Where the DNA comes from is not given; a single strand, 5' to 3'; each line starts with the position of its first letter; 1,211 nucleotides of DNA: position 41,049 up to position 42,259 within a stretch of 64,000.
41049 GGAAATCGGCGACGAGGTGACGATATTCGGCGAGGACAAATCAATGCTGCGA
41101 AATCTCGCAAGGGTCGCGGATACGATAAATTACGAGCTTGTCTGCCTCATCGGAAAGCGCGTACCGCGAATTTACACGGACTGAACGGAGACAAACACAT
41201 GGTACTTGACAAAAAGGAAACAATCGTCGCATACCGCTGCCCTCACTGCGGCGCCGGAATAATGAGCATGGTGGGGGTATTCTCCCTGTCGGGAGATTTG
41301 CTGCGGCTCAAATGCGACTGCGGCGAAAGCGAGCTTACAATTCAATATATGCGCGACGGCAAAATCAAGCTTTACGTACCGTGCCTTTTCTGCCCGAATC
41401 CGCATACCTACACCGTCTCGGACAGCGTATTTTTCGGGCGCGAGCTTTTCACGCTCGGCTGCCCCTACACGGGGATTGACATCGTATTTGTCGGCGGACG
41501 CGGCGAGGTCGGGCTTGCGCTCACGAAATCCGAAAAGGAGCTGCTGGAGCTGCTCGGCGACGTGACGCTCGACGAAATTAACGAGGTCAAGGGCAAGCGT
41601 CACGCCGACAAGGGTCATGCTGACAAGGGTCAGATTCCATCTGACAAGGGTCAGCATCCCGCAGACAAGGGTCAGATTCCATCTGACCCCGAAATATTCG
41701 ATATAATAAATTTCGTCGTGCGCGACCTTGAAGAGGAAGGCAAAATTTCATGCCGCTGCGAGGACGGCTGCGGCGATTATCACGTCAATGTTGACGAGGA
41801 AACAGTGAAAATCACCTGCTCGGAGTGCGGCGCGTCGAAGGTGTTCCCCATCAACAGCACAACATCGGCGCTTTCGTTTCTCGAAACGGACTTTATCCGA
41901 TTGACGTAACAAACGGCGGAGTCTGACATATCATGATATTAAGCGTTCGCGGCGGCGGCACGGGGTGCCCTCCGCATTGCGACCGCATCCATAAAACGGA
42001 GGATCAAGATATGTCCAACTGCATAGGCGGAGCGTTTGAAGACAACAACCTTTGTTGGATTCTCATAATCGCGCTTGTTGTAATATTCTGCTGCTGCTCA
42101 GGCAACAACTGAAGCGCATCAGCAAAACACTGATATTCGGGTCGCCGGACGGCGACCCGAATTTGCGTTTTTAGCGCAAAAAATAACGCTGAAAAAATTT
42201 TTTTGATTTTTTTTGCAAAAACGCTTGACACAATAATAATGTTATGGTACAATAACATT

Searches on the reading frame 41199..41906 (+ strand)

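Call 3: search_protein_families(library=pfam, proteins=[window:41199-41906:+], max_evalue=1)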
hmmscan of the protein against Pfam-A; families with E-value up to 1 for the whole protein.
window:41199-41906:+ (236 aa): 13 families
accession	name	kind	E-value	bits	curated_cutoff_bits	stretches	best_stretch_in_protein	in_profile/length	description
PF13717.11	Zn_ribbon_4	-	0.009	16.4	30.3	0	200-212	21-33/36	zinc-ribbon domain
PF13248.11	Zn_ribbon_3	-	0.033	14.1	27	0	12-21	3-11/26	zinc-ribbon domain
PF10058.14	Zn_ribbon_10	-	0.069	13.3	24.2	0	6-19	39-52/54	ER junction formation factor lunapark, zinc ribbon finger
PF25206.1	DUF7836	-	0.1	12.9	26.7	0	6-21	2-17/59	Domain of unknown function (DUF7836)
PF23454.1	Zn_ribbon_Brz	-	0.12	13.4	27.9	0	13-19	7-13/58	Transcriptional regulator Brz zinc beta ribbon domain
PF24463.1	DUF7577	-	0.15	12.1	28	0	13-19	4-10/27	Domain of unknown function (DUF7577)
PF04438.22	zf-HIT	-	0.18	12.1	24.7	0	12-19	14-21/30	HIT zinc finger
PF10955.13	Fin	-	0.2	12.4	23.7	1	10-65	3-58/76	Anti-sigma-F factor Fin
PF05210.18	Sprouty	-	0.5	11.2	25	0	38-70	64-97/116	Sprouty protein (Spry)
PF13824.12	zf-Mss51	-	0.67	10.6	27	0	8-19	11-22/55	Zinc-finger of mitochondrial splicing suppressor 51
PF07754.17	HVO_2753_ZBP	-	0.71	10.2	33.2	1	5-19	10-24/46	Small zinc finger protein HVO_2753-like, Zn-binding pocket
PF24042.1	DUF7351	-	0.78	9.9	31.2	0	192-213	9-30/177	Domain of unknown function (DUF7351)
PF13240.11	Zn_Ribbon_1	-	0.91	9.9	25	0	14-19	2-7/23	zinc-ribbon domain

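Call 4: search_protein_families(library=ncbifam, proteins=[window:41199-41906:+], max_evalue=1)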
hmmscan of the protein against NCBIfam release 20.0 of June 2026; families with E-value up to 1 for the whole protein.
window:41199-41906:+ (236 aa): 8 families
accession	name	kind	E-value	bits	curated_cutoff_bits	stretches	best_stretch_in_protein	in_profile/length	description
NF001604.0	PRK00398.1-1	equivalog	0.0061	16.1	103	1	11-25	23-37/48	DNA-directed RNA polymerase subunit P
NF011481.0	PRK14890.1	equivalog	0.016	15.2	61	1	3-20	19-36/61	putative Zn-ribbon RNA-binding protein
NF011482.0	PRK14892.1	equivalog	0.016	15.1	109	1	10-49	20-53/101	putative transcription elongation factor Elf1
NF038384.1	zinc_YnfU_fam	subfamily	0.072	12.7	36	0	199-212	11-24/52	YnfU family zinc-binding protein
NF053765.1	AntSigFFinGp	equivalog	0.1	13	95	1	10-65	3-58/76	anti-sigma-F factor Fin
NF001607.0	PRK00398.1-4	equivalog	0.11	12.2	89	0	11-22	28-39/53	DNA-directed RNA polymerase subunit P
NF040954.1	Arch_KDGaldase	equivalog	0.11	11.8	390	1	91-127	32-69/288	bifunctional 2-dehydro-3-deoxy-phosphogluconate/2-dehydro-3-deoxy-6-phosphogalactonate aldolase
NF041913.1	HVO_2142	equivalog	0.69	9.8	90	1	1-27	1-26/48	HVO_2142 family zinc finger protein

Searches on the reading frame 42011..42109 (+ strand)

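Call 75: search_protein_families(library=ncbifam, proteins=[window:42011-42109:+], max_evalue=0.1)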
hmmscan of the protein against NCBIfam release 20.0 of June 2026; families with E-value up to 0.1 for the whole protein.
seq(33 aa): 1 family
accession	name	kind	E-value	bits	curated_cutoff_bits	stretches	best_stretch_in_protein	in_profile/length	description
TIGR03024.1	arch_PEF_CTERM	domain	0.091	13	23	0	16-26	8-18/25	PEF-CTERM sorting domain-containing protein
